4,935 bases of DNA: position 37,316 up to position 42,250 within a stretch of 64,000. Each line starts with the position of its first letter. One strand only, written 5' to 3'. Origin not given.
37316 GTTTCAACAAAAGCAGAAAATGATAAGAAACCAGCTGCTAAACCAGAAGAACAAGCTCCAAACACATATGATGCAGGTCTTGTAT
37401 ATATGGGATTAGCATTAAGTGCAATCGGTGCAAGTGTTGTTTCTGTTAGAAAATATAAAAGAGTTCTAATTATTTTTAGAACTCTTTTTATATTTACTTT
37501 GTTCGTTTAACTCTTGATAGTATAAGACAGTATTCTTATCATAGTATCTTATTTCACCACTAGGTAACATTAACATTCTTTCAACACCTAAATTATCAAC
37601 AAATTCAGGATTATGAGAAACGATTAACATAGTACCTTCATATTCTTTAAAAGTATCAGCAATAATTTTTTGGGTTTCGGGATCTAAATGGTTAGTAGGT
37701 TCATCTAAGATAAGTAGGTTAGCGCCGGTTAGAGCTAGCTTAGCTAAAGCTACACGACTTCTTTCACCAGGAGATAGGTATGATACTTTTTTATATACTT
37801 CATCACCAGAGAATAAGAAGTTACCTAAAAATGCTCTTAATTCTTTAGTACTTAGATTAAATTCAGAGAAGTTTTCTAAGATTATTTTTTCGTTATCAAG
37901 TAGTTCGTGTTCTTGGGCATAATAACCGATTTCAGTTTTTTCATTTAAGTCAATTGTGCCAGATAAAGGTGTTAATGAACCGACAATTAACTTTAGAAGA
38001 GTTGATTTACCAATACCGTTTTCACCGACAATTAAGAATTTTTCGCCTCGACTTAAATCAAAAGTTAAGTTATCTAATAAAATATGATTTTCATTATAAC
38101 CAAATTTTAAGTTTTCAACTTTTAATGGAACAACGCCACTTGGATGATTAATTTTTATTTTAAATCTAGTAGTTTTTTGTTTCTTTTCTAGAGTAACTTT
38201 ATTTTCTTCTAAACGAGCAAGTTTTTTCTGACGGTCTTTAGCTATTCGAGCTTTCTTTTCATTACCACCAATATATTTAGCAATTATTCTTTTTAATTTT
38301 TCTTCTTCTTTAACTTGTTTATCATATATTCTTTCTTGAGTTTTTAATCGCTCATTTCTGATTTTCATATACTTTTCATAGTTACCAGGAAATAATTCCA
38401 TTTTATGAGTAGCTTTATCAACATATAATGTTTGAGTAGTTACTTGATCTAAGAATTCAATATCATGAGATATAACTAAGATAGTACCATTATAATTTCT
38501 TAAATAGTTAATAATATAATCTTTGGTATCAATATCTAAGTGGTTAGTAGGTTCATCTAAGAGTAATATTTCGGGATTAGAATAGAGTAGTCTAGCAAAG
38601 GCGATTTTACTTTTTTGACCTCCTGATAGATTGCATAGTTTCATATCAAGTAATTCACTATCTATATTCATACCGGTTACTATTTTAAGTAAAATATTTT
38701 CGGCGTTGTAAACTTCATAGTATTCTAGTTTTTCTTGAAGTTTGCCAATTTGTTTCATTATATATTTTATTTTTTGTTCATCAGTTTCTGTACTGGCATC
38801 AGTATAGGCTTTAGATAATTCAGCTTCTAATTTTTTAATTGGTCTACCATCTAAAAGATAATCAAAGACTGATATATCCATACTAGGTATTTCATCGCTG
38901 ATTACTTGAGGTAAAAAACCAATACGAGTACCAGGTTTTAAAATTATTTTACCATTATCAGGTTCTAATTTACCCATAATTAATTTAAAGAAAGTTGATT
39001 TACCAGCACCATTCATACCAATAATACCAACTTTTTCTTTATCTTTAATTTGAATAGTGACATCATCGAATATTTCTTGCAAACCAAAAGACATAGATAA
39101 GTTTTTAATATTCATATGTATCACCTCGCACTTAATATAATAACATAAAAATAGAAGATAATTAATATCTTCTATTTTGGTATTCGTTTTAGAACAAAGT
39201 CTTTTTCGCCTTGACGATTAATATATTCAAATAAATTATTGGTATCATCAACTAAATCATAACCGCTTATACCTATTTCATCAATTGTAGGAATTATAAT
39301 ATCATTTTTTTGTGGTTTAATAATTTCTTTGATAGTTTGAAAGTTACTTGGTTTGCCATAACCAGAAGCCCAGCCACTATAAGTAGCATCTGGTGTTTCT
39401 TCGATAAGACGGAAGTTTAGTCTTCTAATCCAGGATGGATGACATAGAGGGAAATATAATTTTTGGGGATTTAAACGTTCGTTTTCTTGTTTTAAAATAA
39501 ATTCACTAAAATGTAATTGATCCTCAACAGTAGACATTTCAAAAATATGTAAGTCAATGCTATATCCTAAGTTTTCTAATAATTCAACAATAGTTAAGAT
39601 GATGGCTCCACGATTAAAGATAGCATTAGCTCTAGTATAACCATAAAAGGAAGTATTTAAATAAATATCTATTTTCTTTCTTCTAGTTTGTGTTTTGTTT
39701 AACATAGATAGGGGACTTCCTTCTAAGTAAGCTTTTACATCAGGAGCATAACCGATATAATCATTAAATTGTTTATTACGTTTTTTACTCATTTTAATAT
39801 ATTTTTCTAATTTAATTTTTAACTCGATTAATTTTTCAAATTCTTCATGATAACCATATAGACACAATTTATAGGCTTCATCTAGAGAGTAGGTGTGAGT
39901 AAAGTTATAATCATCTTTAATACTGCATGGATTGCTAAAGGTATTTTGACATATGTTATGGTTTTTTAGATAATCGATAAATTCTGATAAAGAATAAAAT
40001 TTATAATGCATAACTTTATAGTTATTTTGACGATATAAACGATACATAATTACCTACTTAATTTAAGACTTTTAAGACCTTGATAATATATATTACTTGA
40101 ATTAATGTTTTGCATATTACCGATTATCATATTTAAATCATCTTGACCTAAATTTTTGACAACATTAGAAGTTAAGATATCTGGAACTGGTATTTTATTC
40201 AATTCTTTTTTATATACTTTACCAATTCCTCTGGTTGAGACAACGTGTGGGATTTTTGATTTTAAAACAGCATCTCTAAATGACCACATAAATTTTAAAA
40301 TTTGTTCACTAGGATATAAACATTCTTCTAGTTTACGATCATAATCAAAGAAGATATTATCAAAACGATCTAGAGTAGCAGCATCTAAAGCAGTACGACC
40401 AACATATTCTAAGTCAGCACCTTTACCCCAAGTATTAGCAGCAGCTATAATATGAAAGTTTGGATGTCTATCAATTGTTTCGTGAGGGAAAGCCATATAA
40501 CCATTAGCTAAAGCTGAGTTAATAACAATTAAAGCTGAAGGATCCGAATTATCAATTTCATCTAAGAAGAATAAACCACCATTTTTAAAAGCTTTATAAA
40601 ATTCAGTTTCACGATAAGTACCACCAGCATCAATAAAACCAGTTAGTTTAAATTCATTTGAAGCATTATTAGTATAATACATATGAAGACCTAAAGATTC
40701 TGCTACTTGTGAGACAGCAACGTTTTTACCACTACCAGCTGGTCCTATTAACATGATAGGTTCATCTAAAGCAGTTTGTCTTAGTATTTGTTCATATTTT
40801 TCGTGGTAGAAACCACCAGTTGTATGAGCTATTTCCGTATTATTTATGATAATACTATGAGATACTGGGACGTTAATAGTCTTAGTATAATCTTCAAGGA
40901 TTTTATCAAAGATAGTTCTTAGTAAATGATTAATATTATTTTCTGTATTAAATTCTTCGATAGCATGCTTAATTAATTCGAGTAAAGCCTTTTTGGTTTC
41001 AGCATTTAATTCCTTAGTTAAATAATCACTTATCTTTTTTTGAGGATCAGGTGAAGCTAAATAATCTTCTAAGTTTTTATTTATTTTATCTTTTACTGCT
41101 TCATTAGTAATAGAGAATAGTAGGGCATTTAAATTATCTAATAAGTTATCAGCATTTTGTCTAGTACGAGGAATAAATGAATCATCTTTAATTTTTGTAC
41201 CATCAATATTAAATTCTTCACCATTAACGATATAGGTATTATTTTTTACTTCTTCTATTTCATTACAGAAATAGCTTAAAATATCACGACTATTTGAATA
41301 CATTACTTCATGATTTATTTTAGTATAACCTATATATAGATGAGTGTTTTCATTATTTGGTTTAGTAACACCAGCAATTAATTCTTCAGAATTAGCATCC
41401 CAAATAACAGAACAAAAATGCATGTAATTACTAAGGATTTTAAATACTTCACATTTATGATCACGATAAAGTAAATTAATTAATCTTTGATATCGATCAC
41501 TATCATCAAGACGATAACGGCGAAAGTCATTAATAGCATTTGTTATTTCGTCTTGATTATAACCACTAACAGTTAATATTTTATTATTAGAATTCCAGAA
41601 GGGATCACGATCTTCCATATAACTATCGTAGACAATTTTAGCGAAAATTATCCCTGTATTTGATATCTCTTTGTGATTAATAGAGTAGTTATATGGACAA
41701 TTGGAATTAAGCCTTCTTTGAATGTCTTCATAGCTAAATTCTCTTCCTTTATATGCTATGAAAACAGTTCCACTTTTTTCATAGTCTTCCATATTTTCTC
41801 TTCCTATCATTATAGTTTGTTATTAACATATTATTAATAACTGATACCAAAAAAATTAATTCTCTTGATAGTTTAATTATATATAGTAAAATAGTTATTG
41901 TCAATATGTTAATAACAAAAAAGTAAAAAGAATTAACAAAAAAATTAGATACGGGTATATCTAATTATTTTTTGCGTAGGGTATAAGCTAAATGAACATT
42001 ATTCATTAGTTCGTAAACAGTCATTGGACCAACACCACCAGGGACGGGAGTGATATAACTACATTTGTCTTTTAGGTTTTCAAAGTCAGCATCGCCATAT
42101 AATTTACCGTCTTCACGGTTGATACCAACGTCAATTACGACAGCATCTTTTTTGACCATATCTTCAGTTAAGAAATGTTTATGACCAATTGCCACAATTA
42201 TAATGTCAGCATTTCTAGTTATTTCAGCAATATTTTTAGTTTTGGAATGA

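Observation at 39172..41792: Self-contained two-gene module: AAA_5 ATPase with an AsnB-like (Ntn amidotransferase-like) N-domain plus a small partner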

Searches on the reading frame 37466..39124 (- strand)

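Call 62: search_protein_families(library=pfam, proteins=[window:37466-39124:-], max_evalue=0.0001)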
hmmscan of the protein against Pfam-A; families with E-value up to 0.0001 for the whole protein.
window:37466-39124:- (552 aa): 9 families
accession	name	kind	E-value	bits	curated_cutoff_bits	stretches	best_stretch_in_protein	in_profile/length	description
PF00005.33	ABC_tran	-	4.4e-54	183.2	25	2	350-478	1-137/137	ABC transporter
PF13304.12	AAA_21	-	5.8e-19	69.7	27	1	451-510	239-304/304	AAA domain, putative AbiEii toxin, Type IV TA system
PF12848.13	ABC_tran_Xtn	-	3.8e-13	49.8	25.9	1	240-320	6-84/85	ABC transporter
PF02463.25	SMC_N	-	1.5e-11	44.6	40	0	122-231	99-207/220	RecF/RecN/SMC N terminal domain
PF13555.12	AAA_29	-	7.5e-10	38.9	27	0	351-394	13-55/61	P-loop containing region of AAA domain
PF13476.12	AAA_23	-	3e-09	38.2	27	1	351-396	11-55/201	AAA domain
PF03193.22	RsgA_GTPase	-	8.4e-06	26.2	30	0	345-385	92-131/174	RsgA GTPase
PF01926.29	MMR_HSR1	-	2.2e-05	25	21.9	0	31-52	1-22/113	50S ribosome-binding GTPase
PF13401.12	AAA_22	-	7.1e-05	23.6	27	0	364-477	9-94/130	AAA domain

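Call 94: search_protein_families(library=padloc, proteins=[window:37466-39124:-], max_evalue=0.001)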
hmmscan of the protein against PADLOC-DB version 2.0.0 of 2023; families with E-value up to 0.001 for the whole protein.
window:37466-39124:- (552 aa): 35 families (the best 25 are shown)
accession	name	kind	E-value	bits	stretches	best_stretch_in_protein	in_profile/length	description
PDLC04135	mad3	-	1.6e-56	190.5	4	105-241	202-344/374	mads_3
PDLC04140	mad8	-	4.1e-20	70.5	2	17-227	15-239/314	mads_8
PDLC02980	AriA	-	3.3e-17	61.4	2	464-510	252-304/304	-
PDLC00075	GajA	-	5.3e-14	49.6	1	442-520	241-321/536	AAA ATPase domain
PDLC02914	ATPase-Toprim_I-B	-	4.9e-12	43.8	2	393-517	128-256/443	-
PDLC02335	AbiLi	-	1.6e-11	41.9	2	22-247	70-262/326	AbiLi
PDLC04164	AriA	-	2.7e-10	38.2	1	12-215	8-224/253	-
PDLC00284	PtuA1|PtuA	-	3.5e-10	37.3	1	309-412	35-133/545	AAA ATPase domain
PDLC03878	NsnB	-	8.3e-09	33.6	0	461-537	230-303/345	-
PDLC00290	PtuA1|PtuA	-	1.2e-08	32.8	0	19-53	14-47/414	AAA ATPase domain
PDLC04144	HEC-01B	-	3.6e-07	27.6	0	469-520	298-352/395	-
PDLC00271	PtuA1|PtuA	-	5.5e-07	27.5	0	350-398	14-61/421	AAA ATPase domain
PDLC04541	PDC-M25A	-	6.5e-07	26.8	0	30-48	22-40/380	-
PDLC00303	PtuA1|PtuA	-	1.2e-06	25.9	0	363-380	15-32/386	AAA ATPase domain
PDLC04182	HEC-01A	-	1.2e-06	25.8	1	468-522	306-364/406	-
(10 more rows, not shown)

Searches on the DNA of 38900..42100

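Call 67: search_rna_families(source=window, start=38900, end=42100, threshold=evalue, max_evalue=1)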
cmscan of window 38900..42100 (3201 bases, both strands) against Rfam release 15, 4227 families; matches with E-value up to 1: 1.
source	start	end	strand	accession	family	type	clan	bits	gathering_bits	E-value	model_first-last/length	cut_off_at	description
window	40641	40799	-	RF01500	Afu_198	Gene; snRNA; snoRNA; CD-box;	-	19.9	40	0.88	1-149/149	no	A. fumigatus snoRNA Afu_198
